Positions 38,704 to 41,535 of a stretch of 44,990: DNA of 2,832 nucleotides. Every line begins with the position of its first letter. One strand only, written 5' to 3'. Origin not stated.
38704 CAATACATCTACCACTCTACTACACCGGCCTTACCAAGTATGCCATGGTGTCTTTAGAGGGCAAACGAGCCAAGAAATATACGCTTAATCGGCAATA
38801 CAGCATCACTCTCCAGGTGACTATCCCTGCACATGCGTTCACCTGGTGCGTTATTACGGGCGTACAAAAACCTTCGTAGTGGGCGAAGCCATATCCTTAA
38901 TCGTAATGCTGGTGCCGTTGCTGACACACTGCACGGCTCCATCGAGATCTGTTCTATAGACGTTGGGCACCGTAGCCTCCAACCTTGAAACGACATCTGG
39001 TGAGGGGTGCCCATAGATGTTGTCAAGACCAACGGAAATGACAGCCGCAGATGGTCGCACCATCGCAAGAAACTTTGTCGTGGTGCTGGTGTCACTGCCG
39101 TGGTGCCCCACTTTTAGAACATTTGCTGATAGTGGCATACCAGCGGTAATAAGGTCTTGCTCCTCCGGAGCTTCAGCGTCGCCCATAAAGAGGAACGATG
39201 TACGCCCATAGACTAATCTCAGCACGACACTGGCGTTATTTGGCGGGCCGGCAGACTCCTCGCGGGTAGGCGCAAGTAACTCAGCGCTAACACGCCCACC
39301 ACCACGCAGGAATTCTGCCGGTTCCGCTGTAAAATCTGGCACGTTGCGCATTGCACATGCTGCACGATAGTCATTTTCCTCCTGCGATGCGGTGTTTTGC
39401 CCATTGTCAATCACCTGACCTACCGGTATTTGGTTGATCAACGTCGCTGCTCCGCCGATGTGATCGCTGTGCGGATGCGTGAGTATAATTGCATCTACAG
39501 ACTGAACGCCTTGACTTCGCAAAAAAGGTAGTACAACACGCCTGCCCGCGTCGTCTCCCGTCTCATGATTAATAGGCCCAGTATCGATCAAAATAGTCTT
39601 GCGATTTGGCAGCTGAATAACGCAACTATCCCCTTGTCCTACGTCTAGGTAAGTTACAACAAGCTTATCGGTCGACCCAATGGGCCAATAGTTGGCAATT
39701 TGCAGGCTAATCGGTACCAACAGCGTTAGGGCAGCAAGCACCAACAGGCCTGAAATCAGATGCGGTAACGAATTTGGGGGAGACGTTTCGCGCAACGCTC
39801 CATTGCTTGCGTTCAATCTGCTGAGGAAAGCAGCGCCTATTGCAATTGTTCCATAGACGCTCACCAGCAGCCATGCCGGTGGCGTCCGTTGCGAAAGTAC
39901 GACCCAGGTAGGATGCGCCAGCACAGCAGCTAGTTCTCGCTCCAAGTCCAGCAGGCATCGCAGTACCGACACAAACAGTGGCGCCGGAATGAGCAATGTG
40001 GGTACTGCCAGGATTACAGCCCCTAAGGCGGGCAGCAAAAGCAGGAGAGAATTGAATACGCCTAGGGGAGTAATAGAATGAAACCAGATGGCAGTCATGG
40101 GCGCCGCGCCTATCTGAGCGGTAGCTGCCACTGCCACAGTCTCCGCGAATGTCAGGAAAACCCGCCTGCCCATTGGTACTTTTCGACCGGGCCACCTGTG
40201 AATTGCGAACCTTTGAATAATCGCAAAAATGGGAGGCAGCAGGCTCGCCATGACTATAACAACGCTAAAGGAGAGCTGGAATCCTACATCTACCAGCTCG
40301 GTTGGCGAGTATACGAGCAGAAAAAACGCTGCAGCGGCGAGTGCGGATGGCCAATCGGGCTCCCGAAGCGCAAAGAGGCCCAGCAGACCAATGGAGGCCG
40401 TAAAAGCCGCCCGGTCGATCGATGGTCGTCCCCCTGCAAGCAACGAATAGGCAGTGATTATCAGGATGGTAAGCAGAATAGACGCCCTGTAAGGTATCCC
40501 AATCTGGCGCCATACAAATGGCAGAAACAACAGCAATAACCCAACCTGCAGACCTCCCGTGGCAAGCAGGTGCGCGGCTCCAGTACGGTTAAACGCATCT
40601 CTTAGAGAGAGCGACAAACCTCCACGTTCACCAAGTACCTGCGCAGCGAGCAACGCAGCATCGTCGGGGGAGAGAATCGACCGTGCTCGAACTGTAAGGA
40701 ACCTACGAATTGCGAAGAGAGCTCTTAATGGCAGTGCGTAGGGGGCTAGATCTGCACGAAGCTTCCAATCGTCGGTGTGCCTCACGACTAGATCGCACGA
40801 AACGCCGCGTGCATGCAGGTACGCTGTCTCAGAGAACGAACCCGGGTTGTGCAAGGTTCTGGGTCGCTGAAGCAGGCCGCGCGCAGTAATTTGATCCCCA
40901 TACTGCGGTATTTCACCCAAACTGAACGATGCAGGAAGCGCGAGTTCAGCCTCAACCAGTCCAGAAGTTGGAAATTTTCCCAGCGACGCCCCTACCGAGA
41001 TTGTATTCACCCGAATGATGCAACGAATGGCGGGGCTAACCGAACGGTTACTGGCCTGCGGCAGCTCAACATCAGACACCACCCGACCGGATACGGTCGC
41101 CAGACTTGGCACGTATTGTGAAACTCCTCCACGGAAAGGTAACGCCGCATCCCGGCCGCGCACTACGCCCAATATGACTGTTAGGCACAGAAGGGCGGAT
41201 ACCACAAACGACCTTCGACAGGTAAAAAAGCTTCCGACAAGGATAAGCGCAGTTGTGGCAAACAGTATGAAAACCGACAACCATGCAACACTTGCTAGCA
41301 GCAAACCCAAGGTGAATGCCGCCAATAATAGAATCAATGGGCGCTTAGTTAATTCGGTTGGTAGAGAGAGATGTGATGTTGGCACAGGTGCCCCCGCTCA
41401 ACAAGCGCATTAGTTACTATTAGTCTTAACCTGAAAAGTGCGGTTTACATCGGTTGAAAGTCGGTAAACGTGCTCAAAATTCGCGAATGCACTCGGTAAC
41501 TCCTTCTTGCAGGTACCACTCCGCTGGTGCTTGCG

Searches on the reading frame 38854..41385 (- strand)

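Call 31: search_protein_families(library=pfam, proteins=[window:38854-41385:-], max_evalue=0.001)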
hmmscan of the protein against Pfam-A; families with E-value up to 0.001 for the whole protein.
window:38854-41385:- (843 aa): 4 families
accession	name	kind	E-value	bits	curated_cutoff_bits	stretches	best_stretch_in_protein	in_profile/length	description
PF03772.21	Competence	-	1.1e-36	127.1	23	1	250-522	2-268/270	Competence protein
PF00753.33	Lactamase_B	-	3.7e-21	76.4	22.7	1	581-786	2-195/196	Metallo-beta-lactamase superfamily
PF13567.11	DUF4131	-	2.6e-11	43.9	31.6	1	35-202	4-160/165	Domain of unknown function (DUF4131)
PF12706.13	Lactamase_B_2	-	2.6e-07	30.9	27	1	597-741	2-147/200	Beta-lactamase superfamily domain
